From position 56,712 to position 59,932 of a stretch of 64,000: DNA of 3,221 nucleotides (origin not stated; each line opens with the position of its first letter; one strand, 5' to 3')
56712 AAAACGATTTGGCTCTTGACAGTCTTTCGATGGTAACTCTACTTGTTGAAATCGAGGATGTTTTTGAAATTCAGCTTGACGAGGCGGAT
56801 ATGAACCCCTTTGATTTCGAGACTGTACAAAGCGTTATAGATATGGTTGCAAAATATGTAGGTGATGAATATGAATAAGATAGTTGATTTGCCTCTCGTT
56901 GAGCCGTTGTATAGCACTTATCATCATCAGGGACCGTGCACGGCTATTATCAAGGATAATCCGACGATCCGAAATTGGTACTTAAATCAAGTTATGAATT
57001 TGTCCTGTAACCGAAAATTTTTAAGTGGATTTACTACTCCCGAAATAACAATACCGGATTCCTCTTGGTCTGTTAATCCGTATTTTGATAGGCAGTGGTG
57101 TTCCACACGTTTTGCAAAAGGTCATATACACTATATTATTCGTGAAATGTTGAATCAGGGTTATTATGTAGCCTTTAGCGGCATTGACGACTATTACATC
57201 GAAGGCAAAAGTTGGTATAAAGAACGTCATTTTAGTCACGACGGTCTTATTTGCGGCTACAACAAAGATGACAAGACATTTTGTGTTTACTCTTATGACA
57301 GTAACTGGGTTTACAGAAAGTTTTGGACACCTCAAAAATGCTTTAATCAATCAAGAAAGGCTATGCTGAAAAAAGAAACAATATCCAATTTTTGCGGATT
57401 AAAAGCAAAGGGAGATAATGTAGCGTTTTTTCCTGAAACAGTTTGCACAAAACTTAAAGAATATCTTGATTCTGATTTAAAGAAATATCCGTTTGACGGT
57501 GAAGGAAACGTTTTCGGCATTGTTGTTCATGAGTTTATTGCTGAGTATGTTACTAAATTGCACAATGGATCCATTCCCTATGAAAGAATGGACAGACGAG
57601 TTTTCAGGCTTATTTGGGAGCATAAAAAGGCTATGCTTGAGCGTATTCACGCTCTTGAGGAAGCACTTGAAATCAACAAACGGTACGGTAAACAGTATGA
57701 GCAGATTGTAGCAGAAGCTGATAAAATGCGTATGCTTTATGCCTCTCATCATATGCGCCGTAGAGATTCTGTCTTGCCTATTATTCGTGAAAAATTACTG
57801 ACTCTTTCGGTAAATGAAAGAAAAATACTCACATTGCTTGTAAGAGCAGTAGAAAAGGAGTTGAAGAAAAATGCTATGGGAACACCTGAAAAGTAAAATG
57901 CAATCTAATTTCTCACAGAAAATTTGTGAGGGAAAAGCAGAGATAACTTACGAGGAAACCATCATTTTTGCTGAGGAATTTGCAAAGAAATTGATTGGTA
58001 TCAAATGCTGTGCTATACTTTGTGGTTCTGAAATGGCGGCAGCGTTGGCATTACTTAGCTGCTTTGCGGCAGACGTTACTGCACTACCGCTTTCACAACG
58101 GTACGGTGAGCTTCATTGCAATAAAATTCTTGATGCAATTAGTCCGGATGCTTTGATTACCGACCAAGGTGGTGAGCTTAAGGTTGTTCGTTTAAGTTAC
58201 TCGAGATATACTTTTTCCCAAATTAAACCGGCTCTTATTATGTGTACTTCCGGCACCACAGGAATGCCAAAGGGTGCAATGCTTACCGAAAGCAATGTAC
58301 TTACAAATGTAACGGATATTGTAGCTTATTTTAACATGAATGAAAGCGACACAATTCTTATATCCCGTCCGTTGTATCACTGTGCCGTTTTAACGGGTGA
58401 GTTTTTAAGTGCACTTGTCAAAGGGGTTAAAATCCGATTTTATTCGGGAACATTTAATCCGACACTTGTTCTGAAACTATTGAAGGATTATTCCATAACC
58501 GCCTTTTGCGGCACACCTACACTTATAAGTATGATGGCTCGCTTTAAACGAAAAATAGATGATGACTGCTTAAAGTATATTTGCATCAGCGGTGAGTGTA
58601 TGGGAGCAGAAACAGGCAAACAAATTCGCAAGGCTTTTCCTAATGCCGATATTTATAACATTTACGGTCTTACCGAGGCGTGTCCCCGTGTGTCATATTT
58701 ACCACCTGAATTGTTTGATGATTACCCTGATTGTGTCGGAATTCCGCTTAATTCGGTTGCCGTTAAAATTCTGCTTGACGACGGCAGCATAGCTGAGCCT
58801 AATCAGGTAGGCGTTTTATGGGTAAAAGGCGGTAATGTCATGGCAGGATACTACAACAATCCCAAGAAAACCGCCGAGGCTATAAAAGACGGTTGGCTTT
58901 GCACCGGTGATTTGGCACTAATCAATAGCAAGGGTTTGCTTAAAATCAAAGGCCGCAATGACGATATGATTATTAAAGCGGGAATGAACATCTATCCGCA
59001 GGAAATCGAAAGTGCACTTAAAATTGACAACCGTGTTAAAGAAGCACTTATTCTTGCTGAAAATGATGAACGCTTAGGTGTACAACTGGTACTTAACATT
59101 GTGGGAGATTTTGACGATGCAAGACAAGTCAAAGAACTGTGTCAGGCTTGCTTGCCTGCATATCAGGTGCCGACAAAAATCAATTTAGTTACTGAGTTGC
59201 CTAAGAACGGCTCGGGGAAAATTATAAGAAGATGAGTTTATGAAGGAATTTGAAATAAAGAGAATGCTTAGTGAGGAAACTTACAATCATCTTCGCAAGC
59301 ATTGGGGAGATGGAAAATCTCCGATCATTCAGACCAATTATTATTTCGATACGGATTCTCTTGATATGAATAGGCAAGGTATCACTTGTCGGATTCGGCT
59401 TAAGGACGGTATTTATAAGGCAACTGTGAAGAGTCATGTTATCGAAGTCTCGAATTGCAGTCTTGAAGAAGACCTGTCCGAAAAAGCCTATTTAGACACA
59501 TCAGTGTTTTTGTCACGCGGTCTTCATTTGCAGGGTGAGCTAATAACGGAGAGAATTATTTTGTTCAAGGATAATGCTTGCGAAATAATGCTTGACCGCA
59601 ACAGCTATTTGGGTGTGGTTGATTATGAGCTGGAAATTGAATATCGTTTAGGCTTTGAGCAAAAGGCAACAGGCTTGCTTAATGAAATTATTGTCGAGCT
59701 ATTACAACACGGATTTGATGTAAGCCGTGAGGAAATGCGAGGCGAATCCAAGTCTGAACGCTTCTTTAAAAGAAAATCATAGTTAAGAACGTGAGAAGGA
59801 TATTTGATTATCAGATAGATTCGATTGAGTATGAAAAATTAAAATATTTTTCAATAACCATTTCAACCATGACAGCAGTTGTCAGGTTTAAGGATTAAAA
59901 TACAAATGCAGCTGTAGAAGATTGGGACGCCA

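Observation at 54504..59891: Operon of unknown function (HTH, nucleotidyltransferase, Tmk-like kinase, carrier protein, unknown protein, AMP-ligase, CYTH) bracketed by identical 27-bp palindromes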

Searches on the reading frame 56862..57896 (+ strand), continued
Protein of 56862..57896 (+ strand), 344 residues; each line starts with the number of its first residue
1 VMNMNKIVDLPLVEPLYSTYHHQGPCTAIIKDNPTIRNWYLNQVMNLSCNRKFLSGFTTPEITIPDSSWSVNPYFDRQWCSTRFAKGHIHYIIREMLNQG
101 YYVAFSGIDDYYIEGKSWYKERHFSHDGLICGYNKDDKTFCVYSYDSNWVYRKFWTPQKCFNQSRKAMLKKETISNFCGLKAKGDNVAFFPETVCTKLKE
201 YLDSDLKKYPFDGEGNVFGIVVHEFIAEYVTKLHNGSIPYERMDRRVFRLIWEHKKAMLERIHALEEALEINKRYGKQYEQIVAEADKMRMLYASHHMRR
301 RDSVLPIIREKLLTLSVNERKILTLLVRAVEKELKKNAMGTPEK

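Call 82: find_encoding_contigs(protein=P0233, flank=10000, max_places=2)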
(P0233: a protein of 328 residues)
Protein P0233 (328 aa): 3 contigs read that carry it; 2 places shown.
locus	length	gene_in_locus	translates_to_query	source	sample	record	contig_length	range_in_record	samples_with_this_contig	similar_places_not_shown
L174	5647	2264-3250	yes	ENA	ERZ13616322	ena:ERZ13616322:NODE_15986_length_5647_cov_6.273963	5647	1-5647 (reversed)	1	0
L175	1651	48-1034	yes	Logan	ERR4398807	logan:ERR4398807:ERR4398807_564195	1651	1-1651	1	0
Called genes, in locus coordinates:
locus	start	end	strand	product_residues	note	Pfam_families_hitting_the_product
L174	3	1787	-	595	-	?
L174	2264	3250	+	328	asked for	-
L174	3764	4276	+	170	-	-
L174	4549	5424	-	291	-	-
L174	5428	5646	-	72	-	?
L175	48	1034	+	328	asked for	-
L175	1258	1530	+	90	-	-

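Call 94: search_protein_families(library=pfam, proteins=[L079:3026-4837:+, L079:4951-5769:+, L079:6188-8233:+, L079:8471-9142:-, L079:9010-9282:-, L079:12781-13872:+, L079:13958-15088:+], max_evalue=0.01)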
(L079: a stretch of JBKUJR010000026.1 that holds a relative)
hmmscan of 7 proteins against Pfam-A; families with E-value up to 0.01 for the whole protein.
L079:3026-4837:+ (603 aa): 7 families
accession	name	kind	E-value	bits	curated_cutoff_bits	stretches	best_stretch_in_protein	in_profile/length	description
PF04542.20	Sigma70_r2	-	3.4e-08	33.6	24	1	72-140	4-70/71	Sigma-70 region 2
PF04545.22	Sigma70_r4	-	1.9e-07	30.9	24.1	1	179-227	2-50/50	Sigma-70, region 4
PF08281.18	Sigma70_r4_2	-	4.3e-06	26.7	25.7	1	174-225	3-54/54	Sigma-70, region 4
PF00196.25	GerE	-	0.00039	20.4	23.5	1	193-226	13-46/57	Bacterial regulatory proteins, luxR family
PF12840.13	HTH_20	-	0.00063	20.1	27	0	276-306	16-46/51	Helix-turn-helix domain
PF07638.17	Sigma70_ECF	-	0.00064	20.1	21.1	1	63-229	20-183/185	ECF sigma factor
PF06530.18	Phage_antitermQ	-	0.0064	16.9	26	0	178-227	59-108/118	Phage antitermination protein Q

L079:4951-5769:+ (272 aa): 5 families
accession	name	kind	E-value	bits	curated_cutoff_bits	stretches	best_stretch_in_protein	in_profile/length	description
PF13411.12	MerR_1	-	8.2e-19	67.9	21.6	1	7-69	2-63/69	MerR HTH family regulatory protein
PF00376.29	MerR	-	6e-13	48.8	28.2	1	7-44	1-38/38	MerR family regulatory protein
PF09278.17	MerR-DNA-bind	-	1.8e-06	28.9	25.4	1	50-108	2-64/65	MerR, DNA binding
PF12728.13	HTH_17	-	3.7e-05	24.3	27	1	5-50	1-44/51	Helix-turn-helix domain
PF07739.18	TipAS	-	0.00095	20.1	23.8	1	164-249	31-117/117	TipAS antibiotic-recognition domain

L079:6188-8233:+ (681 aa): 0 families

L079:8471-9142:- (223 aa): 1 family
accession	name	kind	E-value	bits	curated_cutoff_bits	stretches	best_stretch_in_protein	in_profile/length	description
PF13635.12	DUF4143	-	2.4e-42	144.8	28.1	1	25-177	1-159/160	Domain of unknown function (DUF4143)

L079:9010-9282:- (90 aa): 0 families

L079:12781-13872:+ (363 aa): 0 families

L079:13958-15088:+ (376 aa): 0 families

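Call 98: search_protein_families(library=pfam, proteins=[L062:7312-7899:+, L062:6622-7074:+], max_evalue=0.01)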
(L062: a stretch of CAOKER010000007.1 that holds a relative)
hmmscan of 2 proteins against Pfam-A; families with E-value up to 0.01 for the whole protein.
L062:7312-7899:+ (195 aa): 5 families
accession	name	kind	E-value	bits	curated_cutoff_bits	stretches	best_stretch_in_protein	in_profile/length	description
PF12645.13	HTH_16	-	1e-07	32.4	22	1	7-56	3-62/65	Helix-turn-helix domain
PF08281.18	Sigma70_r4_2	-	5.1e-05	23.3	25.7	1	139-175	18-54/54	Sigma-70, region 4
PF04545.22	Sigma70_r4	-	0.00016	21.6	24.1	1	139-177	12-50/50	Sigma-70, region 4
PF00196.25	GerE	-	0.00035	20.6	23.5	1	132-176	3-46/57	Bacterial regulatory proteins, luxR family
PF13551.12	HTH_29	-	0.0092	16.5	28.1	0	142-170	6-35/64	Winged helix-turn helix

L062:6622-7074:+ (150 aa): 1 family
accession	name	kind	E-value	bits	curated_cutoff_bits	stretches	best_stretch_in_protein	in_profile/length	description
PF05105.17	Phage_holin_4_1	-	9.7e-31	106.7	22.2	1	27-145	2-115/116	Bacteriophage holin family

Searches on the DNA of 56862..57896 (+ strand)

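Call 92: search_rna_families(source=L003, start=7150, end=7760, threshold=evalue, max_evalue=1)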
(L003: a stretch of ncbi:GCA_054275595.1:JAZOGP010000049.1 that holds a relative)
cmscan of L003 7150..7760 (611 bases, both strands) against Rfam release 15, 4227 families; matches with E-value up to 1: 1.
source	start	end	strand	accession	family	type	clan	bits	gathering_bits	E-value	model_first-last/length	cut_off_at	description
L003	7623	7667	+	RF03714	MIR774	Gene; miRNA;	-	20.6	80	0.3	1-98/98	no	MIR774 microRNA precursor family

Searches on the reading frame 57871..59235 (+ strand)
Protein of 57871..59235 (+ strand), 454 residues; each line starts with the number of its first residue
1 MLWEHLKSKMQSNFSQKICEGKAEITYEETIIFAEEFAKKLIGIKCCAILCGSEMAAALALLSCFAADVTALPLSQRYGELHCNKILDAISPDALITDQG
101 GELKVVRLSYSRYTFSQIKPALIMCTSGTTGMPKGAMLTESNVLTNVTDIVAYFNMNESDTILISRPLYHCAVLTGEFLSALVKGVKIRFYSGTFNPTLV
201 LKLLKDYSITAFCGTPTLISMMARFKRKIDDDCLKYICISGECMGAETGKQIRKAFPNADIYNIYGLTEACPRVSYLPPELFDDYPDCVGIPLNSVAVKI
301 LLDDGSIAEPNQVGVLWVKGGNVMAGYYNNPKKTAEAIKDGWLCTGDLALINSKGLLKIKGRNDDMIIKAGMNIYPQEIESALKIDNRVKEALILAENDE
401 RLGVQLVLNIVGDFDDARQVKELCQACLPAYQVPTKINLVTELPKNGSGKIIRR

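Call 3: search_protein_families(library=pfam, proteins=[window:57871-59235:+], max_evalue=0.01)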
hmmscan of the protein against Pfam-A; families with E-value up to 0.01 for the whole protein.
window:57871-59235:+ (454 aa): 2 families
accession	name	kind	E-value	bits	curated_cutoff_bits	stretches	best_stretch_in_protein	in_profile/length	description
PF00501.34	AMP-binding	-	6.8e-53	180.3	29.9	1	21-328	18-384/384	AMP-binding enzyme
PF13193.12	AMP-binding_C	-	2.1e-07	32.2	24.5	1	378-450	1-76/76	AMP-binding enzyme C-terminal domain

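Call 4: search_protein_families(library=ncbifam, proteins=[window:57871-59235:+], max_evalue=0.01)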
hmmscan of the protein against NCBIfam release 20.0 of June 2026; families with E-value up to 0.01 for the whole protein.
window:57871-59235:+ (454 aa): 109 families (the best 25 are shown)
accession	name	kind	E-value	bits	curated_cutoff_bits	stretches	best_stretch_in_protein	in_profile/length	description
NF004837.0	PRK06187.1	subfamily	1.9e-75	254.2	476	1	115-454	167-516/531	long-chain-fatty-acid--CoA ligase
TIGR01923.1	menE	equivalog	1.8e-62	211.6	330.15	1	34-453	13-439/442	o-succinylbenzoate--CoA ligase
TIGR03098.1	ligase_PEP_1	hypoth_equivalog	3.4e-59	200.7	592.35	1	118-453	163-511/517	acyl-CoA ligase (AMP-forming), exosortase A system-associated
NF006523.0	PRK08974.1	equivalog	1.4e-58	198.4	884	1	107-454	195-547/561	long-chain-fatty-acid--CoA ligase FadD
NF052269.1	Staph_lig_FadD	equivalog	1.5e-58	198.3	650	1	113-451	145-484/499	long-chain-fatty-acid--CoA ligase FadD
NF006182.0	PRK08316.1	subfamily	3.5e-58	197.4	663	1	117-454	170-511/523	fatty acyl-CoA synthetase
NF005797.0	PRK07638.1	equivalog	2.3e-57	194.6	518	1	116-453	141-472/487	acyl-CoA synthetase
NF009233.0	PRK12583.1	subfamily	8.6e-57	192.8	832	1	107-451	190-541/558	fatty acid CoA ligase family protein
NF002966.0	PRK03640.1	equivalog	1.2e-56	192.3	556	1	115-454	138-474/483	o-succinylbenzoate--CoA ligase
NF005702.0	PRK07514.1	subfamily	4.3e-56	190.3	558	1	121-452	160-492/506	malonyl-CoA synthase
NF005307.0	PRK06839.1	equivalog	6.1e-56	190.1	748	1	119-453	150-486/496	o-succinylbenzoate--CoA ligase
NF005858.0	PRK07787.1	subfamily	8.4e-54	182.7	575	1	11-454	13-466/471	acyl-CoA synthetase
NF004229.0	PRK05677.1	subfamily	1.4e-53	182.3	879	1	121-454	210-549/563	long-chain-fatty-acid--CoA ligase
NF052580.1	Str24CoAsynCasG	equivalog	1.6e-52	178.6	750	1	119-454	189-544/548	steroid-24-oyl-CoA synthetase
NF005676.0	PRK07470.1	equivalog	5.2e-52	177.1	774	1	116-453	174-522/544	acyl-CoA synthetase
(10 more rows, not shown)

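Call 5: search_protein_families(library=padloc, proteins=[window:57871-59235:+], max_evalue=0.01)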
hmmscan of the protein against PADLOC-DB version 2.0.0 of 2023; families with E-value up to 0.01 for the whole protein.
window:57871-59235:+ (454 aa): 0 families

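Call 29: search_solved_structures(query=window:57871-59235:+, max_evalue=1e-30)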
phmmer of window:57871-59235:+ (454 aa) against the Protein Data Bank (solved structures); distinct sequences matched with E-value up to 1e-30: 33.
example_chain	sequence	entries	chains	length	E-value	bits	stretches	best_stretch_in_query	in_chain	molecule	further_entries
8wev_A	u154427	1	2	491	3.7e-45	157.5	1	90-453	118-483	Feruloyl-CoA Synthetase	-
8weu_A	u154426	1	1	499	3.9e-45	157.4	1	90-453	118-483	Fatty-acyl-CoA synthase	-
5buq_A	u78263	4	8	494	3e-43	151.2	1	86-453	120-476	2-succinylbenzoate--CoA ligase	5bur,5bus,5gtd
5x8f_A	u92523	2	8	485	2.7e-42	148.1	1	86-453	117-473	2-succinylbenzoate--CoA ligase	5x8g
5ie0_A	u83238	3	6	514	3.5e-41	144.4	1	120-454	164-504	Oxalate--CoA ligase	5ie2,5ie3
6mfy_A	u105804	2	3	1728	2.2e-36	128.6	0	122-453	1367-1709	Linear gramicidin synthase subunit A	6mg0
9be3_A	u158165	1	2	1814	2.6e-36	128.4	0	122-453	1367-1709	Linear gramicidin synthase subunit A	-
6mfz_A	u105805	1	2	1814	2.6e-36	128.4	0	122-453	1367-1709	Linear gramicidin synthase subunit A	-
9be4_A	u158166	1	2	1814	2.6e-36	128.4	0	122-453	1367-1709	Linear gramicidin synthase subunit A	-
9meh_A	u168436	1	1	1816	2.6e-36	128.4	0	122-453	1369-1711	Linear gramicidin synthase subunit A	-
8r2q_A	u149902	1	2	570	2.7e-36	128.3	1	119-453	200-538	Probable fatty-acid-CoA ligase FadD5 (Fatty-acid-CoA synthetase) (Fatty-acid-CoA synthase)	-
3r44_A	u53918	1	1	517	3.8e-36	127.8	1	122-453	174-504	fatty acyl CoA synthetase FADD13 (FATTY-ACYL-CoA SYNTHETASE)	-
6qjz_A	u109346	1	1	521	6.1e-36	127.1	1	120-454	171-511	oxalyl CoA-synthetase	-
4fuq_A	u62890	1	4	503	8.7e-36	126.6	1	121-452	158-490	Malonyl CoA synthetase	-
4fut_A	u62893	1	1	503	4.5e-35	124.3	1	121-451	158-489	Malonyl CoA synthetase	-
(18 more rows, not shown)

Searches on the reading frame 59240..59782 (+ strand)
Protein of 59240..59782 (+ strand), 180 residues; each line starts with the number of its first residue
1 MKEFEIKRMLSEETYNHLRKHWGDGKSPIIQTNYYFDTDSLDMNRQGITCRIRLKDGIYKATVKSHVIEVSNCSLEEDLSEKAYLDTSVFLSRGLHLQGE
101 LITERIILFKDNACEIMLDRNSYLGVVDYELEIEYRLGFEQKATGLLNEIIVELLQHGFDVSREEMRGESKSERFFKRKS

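Call 3: search_protein_families(library=pfam, proteins=[window:59240-59782:+], max_evalue=0.01)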
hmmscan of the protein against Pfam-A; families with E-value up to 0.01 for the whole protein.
window:59240-59782:+ (180 aa): 1 family
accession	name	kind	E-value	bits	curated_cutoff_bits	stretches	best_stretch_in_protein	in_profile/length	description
PF01928.26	CYTH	-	6.7e-14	52.5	23.2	1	1-134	1-146/179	CYTH domain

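Call 4: search_protein_families(library=ncbifam, proteins=[window:59240-59782:+], max_evalue=0.01)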
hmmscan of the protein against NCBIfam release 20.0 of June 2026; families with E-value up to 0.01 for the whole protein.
window:59240-59782:+ (180 aa): 0 families

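Call 5: search_protein_families(library=padloc, proteins=[window:59240-59782:+], max_evalue=0.01)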
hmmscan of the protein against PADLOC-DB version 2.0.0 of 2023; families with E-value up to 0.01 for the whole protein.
window:59240-59782:+ (180 aa): 0 families

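Call 30: search_solved_structures(query=window:59240-59782:+, max_evalue=1, show_alignments=2)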
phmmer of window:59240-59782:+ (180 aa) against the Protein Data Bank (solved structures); distinct sequences matched with E-value up to 1: 4.
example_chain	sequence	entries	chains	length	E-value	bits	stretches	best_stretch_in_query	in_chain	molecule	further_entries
2gfg_A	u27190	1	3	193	1e-12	51.6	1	3-179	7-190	BH2851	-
3sy3_A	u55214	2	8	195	6.4e-05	26.2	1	3-136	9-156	GBAA_1210 protein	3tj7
7x4n_C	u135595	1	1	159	0.44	13.7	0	149-170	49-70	DARPin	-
5eyp_F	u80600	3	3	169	0.55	13.4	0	149-170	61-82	DESIGNED ANKYRIN REPEAT PROTEIN (DARPIN) | Designed ankyrin repeat protein -- Darpin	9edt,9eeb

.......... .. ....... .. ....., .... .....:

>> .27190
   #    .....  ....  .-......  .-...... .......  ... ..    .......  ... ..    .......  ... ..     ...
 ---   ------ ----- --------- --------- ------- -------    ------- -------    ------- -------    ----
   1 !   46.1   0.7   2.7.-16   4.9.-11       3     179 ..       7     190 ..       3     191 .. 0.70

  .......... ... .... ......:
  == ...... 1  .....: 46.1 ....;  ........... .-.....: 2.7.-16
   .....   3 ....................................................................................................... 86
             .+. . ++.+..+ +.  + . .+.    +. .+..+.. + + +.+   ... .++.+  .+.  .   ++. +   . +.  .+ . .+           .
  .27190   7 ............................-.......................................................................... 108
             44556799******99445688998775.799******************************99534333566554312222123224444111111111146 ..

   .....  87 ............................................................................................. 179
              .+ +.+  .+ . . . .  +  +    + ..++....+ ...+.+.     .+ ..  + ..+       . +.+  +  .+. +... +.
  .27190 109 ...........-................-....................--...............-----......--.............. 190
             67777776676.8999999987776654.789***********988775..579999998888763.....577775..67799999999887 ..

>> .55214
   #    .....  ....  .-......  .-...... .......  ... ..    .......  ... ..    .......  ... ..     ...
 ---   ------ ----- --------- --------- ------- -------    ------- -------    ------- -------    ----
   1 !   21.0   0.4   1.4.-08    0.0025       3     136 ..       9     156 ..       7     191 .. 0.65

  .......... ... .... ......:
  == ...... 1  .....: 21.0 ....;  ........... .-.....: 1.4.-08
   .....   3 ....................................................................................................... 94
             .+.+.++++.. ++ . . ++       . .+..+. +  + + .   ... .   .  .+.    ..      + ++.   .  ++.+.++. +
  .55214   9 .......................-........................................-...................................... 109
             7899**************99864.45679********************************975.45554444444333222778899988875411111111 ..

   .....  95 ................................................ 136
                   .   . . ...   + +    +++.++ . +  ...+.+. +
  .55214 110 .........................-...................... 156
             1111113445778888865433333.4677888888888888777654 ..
